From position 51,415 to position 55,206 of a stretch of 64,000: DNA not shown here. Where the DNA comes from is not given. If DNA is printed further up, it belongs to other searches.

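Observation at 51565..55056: Complete TatC fused in frame to a complete LptD-like outer-membrane barrel through a signal-peptide-like seventh helix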

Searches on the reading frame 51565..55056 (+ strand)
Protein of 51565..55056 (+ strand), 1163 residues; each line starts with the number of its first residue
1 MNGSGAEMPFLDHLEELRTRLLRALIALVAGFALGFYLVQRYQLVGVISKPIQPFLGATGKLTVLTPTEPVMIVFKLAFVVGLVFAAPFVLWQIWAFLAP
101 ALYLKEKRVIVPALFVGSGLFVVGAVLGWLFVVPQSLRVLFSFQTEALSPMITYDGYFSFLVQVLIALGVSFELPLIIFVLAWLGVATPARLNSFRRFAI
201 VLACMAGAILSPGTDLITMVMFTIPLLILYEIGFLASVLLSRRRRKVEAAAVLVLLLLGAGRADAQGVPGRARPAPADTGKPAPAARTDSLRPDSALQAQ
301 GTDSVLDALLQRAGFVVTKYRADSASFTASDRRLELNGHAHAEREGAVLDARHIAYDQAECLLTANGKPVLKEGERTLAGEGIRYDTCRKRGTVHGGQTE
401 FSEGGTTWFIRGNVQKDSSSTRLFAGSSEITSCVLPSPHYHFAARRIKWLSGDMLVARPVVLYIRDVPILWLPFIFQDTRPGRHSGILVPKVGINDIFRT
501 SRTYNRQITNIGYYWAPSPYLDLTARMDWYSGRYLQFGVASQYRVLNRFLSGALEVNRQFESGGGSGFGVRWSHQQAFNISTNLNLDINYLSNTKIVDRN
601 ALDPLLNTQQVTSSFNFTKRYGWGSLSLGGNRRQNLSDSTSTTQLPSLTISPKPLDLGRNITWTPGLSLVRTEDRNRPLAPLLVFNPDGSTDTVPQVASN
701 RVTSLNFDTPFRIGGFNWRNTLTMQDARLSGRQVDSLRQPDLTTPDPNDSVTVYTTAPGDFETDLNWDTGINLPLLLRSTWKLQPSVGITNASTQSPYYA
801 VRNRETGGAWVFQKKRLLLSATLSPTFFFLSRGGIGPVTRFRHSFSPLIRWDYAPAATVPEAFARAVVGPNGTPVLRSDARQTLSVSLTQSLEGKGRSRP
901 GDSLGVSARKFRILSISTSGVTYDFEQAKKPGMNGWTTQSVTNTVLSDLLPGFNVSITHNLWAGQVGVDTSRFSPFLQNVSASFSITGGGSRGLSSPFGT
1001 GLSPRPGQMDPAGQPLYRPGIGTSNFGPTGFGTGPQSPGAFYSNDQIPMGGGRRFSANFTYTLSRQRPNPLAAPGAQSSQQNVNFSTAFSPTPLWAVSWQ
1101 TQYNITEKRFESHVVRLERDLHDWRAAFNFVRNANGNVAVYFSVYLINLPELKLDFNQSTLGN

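Call 3: search_protein_families(library=pfam, proteins=[window:51565-55056:+], max_evalue=1)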
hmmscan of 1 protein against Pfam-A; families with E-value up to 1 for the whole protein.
window:51565-55056:+ (1163 aa): 3 families
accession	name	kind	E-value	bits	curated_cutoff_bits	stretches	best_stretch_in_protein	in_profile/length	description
PF00902.23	TatC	-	1.1e-56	192.4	25.1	1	12-225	1-208/208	Sec-independent protein translocase protein (TatC)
PF19838.5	LptD_2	-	1.8e-30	106.4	22.5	2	456-651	2-202/464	LptD protein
PF11384.13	DUF3188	-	0.55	10.3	24.6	1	111-127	27-43/50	Protein of unknown function (DUF3188)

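Call 4: search_protein_families(library=ncbifam, proteins=[window:51565-55056:+], max_evalue=1)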
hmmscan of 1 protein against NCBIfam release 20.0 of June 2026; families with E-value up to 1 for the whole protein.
window:51565-55056:+ (1163 aa): 7 families
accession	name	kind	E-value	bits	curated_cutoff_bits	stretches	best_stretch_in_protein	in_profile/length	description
TIGR00945.1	tatC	equivalog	2.1e-55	188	132.7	1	11-230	2-215/215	twin-arginine translocase subunit TatC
NF008174.0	PRK10921.1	equivalog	5e-38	131.2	432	1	8-247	7-243/258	Sec-independent protein translocase subunit TatC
TIGR01912.1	TatC-Arch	equivalog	2.1e-31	109.4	192.6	1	14-237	6-229/234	Sec-independent protein translocase TatC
NF002997.0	PRK03761.1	equivalog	4.6e-05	21.8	683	1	429-589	168-329/783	LPS assembly protein LptD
TIGR03002.1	outer_YhbN_LptA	equivalog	0.002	18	71.7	1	345-399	77-130/142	lipopolysaccharide transport periplasmic protein LptA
NF003358.0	PRK04423.1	equivalog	0.023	12.9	944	1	438-496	175-234/799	LPS-assembly protein LptD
NF002503.0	PRK01844.1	equivalog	0.084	12.8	135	1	21-44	7-30/73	YneF family protein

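Call 5: find_homologous_proteins(query=window:51565-55056:+, max_evalue=0.00001)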
Query window:51565-55056:+ (1163 aa): 1034 proteins with E <= 0.00001 among 8000 candidates; the best 120 are listed.
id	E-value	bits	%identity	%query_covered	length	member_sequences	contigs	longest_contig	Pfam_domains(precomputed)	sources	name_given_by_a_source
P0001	0.0e+0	2624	99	100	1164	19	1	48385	PF00902.24,PF19838.6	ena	-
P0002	0.0e+0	2169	81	100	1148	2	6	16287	PF00902.24,PF19838.6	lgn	-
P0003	0.0e+0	2144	80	100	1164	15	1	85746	PF00902.24,PF19838.6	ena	-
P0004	0.0e+0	2082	78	100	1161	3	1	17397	PF00902.24,PF19838.6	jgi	jgi:sec-independent protein translocase protein TatC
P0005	0.0e+0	2060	77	100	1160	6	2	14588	PF00902.24,PF19838.6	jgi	jgi:sec-independent protein translocase protein TatC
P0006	0.0e+0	1990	74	100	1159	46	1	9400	PF00902.24,PF19838.6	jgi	jgi:sec-independent protein translocase protein TatC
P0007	0.0e+0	1937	72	100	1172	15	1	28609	PF00902.24,PF19838.6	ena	-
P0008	0.0e+0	1850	69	99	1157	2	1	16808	PF00902.24,PF19838.6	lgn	-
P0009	0.0e+0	1702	64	100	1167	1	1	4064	PF00902.24,PF19838.6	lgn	-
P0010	0.0e+0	1678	64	100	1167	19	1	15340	PF00902.24,PF19838.6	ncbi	ncbi:MAG: twin-arginine translocase subunit TatC [Gemmatimonadota bacterium]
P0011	0.0e+0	1677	64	99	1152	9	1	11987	PF00902.24,PF19838.6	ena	-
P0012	0.0e+0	1677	64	99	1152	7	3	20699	PF00902.24,PF19838.6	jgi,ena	-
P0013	0.0e+0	1677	64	99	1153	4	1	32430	PF00902.24,PF19838.6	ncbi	-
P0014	0.0e+0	1665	63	100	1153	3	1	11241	PF00902.24,PF19838.6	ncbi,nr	ncbi:MAG TPA: twin-arginine translocase subunit TatC [Gemmatimonadales bacterium]|nr:twin-arginine t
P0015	0.0e+0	1645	62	99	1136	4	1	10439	PF00902.24,PF19838.6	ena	-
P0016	0.0e+0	1644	62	100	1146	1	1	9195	PF00902.24,PF19838.6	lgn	-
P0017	0.0e+0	1627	63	100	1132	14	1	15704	PF00902.24,PF19838.6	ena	-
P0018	0.0e+0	1624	62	100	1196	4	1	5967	PF00902.24,PF19838.6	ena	-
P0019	0.0e+0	1601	62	100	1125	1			PF00902.24,PF19838.6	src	-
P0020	0.0e+0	1594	60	100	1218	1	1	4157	PF00902.24,PF19838.6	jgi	jgi:sec-independent protein translocase protein TatC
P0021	0.0e+0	1553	59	100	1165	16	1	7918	PF00902.24,PF19838.6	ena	-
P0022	0.0e+0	1539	60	99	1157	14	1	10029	PF00902.24,PF19838.6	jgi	jgi:Tat protein translocase TatC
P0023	0.0e+0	1530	58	100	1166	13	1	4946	PF00902.24,PF19838.6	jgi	jgi:Tat protein translocase TatC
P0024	0.0e+0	1509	59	98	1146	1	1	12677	PF00902.24,PF19838.6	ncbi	-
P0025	0.0e+0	1487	58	98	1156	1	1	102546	PF00902.24,PF19838.6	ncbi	-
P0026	0.0e+0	1481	57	100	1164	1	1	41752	PF00902.24,PF19838.6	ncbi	ncbi:MAG TPA: twin-arginine translocase subunit TatC [Gemmatimonadales bacterium]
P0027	0.0e+0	1467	57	100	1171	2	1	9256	PF00902.24,PF19838.6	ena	-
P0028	0.0e+0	1467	57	100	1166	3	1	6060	PF00902.24,PF19838.6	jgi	-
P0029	0.0e+0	1464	57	98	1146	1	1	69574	PF00902.24,PF19838.6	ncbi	-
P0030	0.0e+0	1463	57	100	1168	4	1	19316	PF00902.24,PF19838.6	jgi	jgi:Tat protein translocase TatC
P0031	0.0e+0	1462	57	99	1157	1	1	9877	PF00902.24,PF19838.6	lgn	-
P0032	0.0e+0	1454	56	100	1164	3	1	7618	PF00902.24,PF19838.6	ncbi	-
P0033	0.0e+0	1453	55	100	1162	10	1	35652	PF00902.24,PF19838.6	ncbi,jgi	ncbi:MAG TPA: twin-arginine translocase subunit TatC [Gemmatimonadales bacterium]|jgi:Tat protein tr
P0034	0.0e+0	1451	55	100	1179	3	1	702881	PF00902.24,PF19838.6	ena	-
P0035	0.0e+0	1451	57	100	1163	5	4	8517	PF00902.24,PF19838.6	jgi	jgi:Tat protein translocase TatC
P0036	0.0e+0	1451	56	100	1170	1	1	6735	PF00902.24,PF19838.6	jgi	jgi:Tat protein translocase TatC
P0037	0.0e+0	1448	55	100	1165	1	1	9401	PF00902.24,PF19838.6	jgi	jgi:Tat protein translocase TatC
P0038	0.0e+0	1448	57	100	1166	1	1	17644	PF00902.24,PF19838.6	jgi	-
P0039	0.0e+0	1447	57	100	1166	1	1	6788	PF00902.24,PF19838.6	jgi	-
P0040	0.0e+0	1447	57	100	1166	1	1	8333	PF00902.24,PF19838.6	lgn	-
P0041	0.0e+0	1447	57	100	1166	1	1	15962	PF00902.24,PF19838.6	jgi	-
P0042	0.0e+0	1446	57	100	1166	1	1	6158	PF00902.24,PF19838.6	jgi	-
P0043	0.0e+0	1445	57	99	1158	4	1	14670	PF00902.24,PF19838.6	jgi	jgi:Tat protein translocase TatC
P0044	0.0e+0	1444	56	100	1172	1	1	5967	PF00902.24,PF19838.6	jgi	jgi:Tat protein translocase TatC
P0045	0.0e+0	1443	57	100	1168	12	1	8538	PF00902.24,PF19838.6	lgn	-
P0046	0.0e+0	1443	56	100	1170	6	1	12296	PF00902.24,PF19838.6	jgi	jgi:sec-independent protein translocase protein TatC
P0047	0.0e+0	1442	56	100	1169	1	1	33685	PF00902.24,PF19838.6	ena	-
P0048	0.0e+0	1442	55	100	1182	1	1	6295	PF00902.24,PF19838.6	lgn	-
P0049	0.0e+0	1440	56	100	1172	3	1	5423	PF00902.24,PF19838.6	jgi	jgi:sec-independent protein translocase protein TatC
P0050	0.0e+0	1439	56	100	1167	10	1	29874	PF00902.24,PF19838.6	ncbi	ncbi:MAG: twin-arginine translocase subunit TatC [Gemmatimonadales bacterium]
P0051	0.0e+0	1438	55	100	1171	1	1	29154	PF00902.24,PF19838.6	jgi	jgi:Tat protein translocase TatC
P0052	0.0e+0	1436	57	99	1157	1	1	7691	PF00902.24,PF19838.6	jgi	jgi:Tat protein translocase TatC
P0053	0.0e+0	1436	56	100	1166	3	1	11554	PF00902.24,PF19838.6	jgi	jgi:Tat protein translocase TatC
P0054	0.0e+0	1436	56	99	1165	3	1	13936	PF00902.24,PF19838.6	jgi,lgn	-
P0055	0.0e+0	1435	56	100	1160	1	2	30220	PF00902.24,PF19838.6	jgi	jgi:Tat protein translocase TatC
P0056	0.0e+0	1435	57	100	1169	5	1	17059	PF00902.24,PF19838.6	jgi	jgi:Tat protein translocase TatC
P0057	0.0e+0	1434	56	100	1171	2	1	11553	PF00902.24,PF19838.6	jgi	jgi:Tat protein translocase TatC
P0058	0.0e+0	1432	56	100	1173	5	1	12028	PF00902.24,PF19838.6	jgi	jgi:Tat protein translocase TatC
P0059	0.0e+0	1431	57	100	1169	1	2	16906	PF00902.24,PF19838.6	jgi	jgi:Tat protein translocase TatC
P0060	0.0e+0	1431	56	99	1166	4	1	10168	PF00902.24,PF19838.6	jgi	jgi:Tat protein translocase TatC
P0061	0.0e+0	1429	56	100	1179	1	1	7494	PF00902.24,PF19838.6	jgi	jgi:sec-independent protein translocase protein TatC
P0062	0.0e+0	1428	55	100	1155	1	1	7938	PF00902.24,PF19838.6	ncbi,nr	ncbi:MAG TPA: twin-arginine translocase subunit TatC [Gemmatimonadales bacterium]|nr:twin-arginine t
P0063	0.0e+0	1428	55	100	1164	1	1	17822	PF00902.24,PF19838.6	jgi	-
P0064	0.0e+0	1428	56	99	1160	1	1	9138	PF00902.24,PF19838.6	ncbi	-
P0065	0.0e+0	1427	55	100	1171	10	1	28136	PF00902.24,PF19838.6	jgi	jgi:Tat protein translocase TatC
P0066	0.0e+0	1427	56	100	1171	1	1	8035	PF00902.24,PF19838.6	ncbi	-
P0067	0.0e+0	1427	56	100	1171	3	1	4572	PF00902.24,PF19838.6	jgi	jgi:Tat protein translocase TatC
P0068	0.0e+0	1427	56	100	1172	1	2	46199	PF00902.24,PF19838.6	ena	-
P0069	0.0e+0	1427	55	99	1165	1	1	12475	PF00902.24,PF19838.6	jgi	jgi:sec-independent protein translocase protein TatC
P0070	0.0e+0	1426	55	100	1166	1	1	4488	PF00902.24,PF19838.6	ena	-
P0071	0.0e+0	1425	56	99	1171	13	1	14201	PF00902.24,PF19838.6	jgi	jgi:Tat protein translocase TatC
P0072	0.0e+0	1424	55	100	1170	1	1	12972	PF00902.24,PF19838.6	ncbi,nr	ncbi:MAG TPA: twin-arginine translocase subunit TatC [Gemmatimonadales bacterium]|nr:twin-arginine t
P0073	0.0e+0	1423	56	99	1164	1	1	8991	PF00902.24,PF19838.6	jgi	jgi:sec-independent protein translocase protein TatC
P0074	0.0e+0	1423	56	100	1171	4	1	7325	PF00902.24,PF19838.6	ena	-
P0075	0.0e+0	1423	56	100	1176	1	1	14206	PF00902.24,PF19838.6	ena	-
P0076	0.0e+0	1423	55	100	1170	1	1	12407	PF00902.24,PF19838.6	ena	-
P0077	0.0e+0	1423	55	100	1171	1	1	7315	PF00902.24,PF19838.6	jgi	jgi:Tat protein translocase TatC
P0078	0.0e+0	1422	55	100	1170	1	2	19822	PF00902.24,PF19838.6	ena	-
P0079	0.0e+0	1422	56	99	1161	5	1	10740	PF00902.24,PF19838.6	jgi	jgi:sec-independent protein translocase protein TatC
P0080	0.0e+0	1422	56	100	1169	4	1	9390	PF00902.24,PF19838.6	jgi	jgi:sec-independent protein translocase protein TatC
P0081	0.0e+0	1422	55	100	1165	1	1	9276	PF00902.24,PF19838.6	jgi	jgi:Tat protein translocase TatC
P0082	0.0e+0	1420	56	100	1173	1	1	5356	PF00902.24,PF19838.6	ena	-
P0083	0.0e+0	1420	56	100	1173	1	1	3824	PF00902.24,PF19838.6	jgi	jgi:sec-independent protein translocase protein TatC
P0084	0.0e+0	1420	55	100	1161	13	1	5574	PF00902.24,PF19838.6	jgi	jgi:Tat protein translocase TatC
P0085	0.0e+0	1420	56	100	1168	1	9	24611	PF00902.24,PF19838.6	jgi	jgi:sec-independent protein translocase protein TatC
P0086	0.0e+0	1420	55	100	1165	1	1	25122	PF00902.24,PF19838.6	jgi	jgi:Tat protein translocase TatC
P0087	0.0e+0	1419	55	100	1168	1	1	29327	PF00902.24,PF19838.6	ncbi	ncbi:MAG TPA: twin-arginine translocase subunit TatC [Gemmatimonadales bacterium]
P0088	0.0e+0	1419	55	100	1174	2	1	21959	PF00902.24,PF19838.6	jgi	jgi:Tat protein translocase TatC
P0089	0.0e+0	1419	56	100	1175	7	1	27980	PF00902.24,PF19838.6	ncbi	ncbi:MAG: twin-arginine translocase subunit TatC [Gemmatimonadales bacterium]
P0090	0.0e+0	1419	56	100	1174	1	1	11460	PF00902.24,PF19838.6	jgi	jgi:Tat protein translocase TatC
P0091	0.0e+0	1419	56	100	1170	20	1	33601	PF00902.24,PF19838.6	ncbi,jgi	jgi:sec-independent protein translocase protein TatC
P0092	0.0e+0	1418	55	100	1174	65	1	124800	PF00902.24,PF19838.6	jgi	jgi:Tat protein translocase TatC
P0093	0.0e+0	1418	56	99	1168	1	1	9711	PF00902.24,PF19838.6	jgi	jgi:Tat protein translocase TatC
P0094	0.0e+0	1418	56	100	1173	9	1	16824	PF00902.24,PF19838.6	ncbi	ncbi:MAG: twin-arginine translocase subunit TatC [Gemmatimonadales bacterium]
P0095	0.0e+0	1418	56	100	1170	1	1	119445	PF00902.24,PF19838.6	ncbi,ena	-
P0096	0.0e+0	1417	56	100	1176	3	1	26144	PF00902.24,PF19838.6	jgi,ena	-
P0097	0.0e+0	1417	55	100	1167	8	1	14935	PF00902.24,PF19838.6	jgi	jgi:Tat protein translocase TatC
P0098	0.0e+0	1417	56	100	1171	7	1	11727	PF00902.24,PF19838.6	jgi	jgi:Tat protein translocase TatC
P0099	0.0e+0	1417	55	100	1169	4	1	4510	PF00902.24,PF19838.6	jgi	jgi:Tat protein translocase TatC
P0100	0.0e+0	1416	55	100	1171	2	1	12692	PF00902.24,PF19838.6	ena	-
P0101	0.0e+0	1416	55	100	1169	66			PF00902.24,PF19838.6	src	-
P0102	0.0e+0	1416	55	100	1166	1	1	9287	PF00902.24,PF19838.6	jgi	jgi:Tat protein translocase TatC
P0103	0.0e+0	1416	55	100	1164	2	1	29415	PF00902.24,PF19838.6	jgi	jgi:Tat protein translocase TatC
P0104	0.0e+0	1416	55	100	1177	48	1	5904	PF00902.24,PF19838.6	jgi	jgi:sec-independent protein translocase protein TatC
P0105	0.0e+0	1416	56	100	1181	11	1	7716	PF00902.24,PF19838.6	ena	-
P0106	0.0e+0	1416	56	100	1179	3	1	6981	PF00902.24,PF19838.6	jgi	-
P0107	0.0e+0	1415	54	100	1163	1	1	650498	PF00902.24,PF19838.6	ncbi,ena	-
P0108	0.0e+0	1415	55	100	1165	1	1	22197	PF00902.24,PF19838.6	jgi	-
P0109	0.0e+0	1414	55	99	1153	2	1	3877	PF00902.24,PF19838.6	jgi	jgi:Tat protein translocase TatC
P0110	0.0e+0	1414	55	100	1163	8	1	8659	PF00902.24,PF19838.6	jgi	jgi:sec-independent protein translocase protein TatC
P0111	0.0e+0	1414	55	100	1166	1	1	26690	PF00902.24,PF19838.6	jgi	jgi:sec-independent protein translocase protein TatC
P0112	0.0e+0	1414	55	100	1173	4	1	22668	PF00902.24,PF19838.6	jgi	jgi:Tat protein translocase TatC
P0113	0.0e+0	1414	55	100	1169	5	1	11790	PF00902.24,PF19838.6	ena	-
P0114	0.0e+0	1413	56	99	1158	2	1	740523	PF00902.24,PF19838.6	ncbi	ncbi:MAG: twin-arginine translocase subunit TatC [Gemmatimonadales bacterium]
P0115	0.0e+0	1413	56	100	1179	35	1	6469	PF00902.24,PF19838.6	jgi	-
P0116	0.0e+0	1413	55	100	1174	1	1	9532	PF00902.24,PF19838.6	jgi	jgi:Tat protein translocase TatC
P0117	0.0e+0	1412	56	100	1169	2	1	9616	PF00902.24,PF19838.6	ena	-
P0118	0.0e+0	1412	56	100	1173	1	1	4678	PF00902.24,PF19838.6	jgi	jgi:Tat protein translocase TatC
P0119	0.0e+0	1412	55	100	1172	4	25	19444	PF00902.24,PF19838.6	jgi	jgi:Tat protein translocase TatC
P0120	0.0e+0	1411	55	100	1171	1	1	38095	PF00902.24,PF19838.6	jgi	jgi:Tat protein translocase TatC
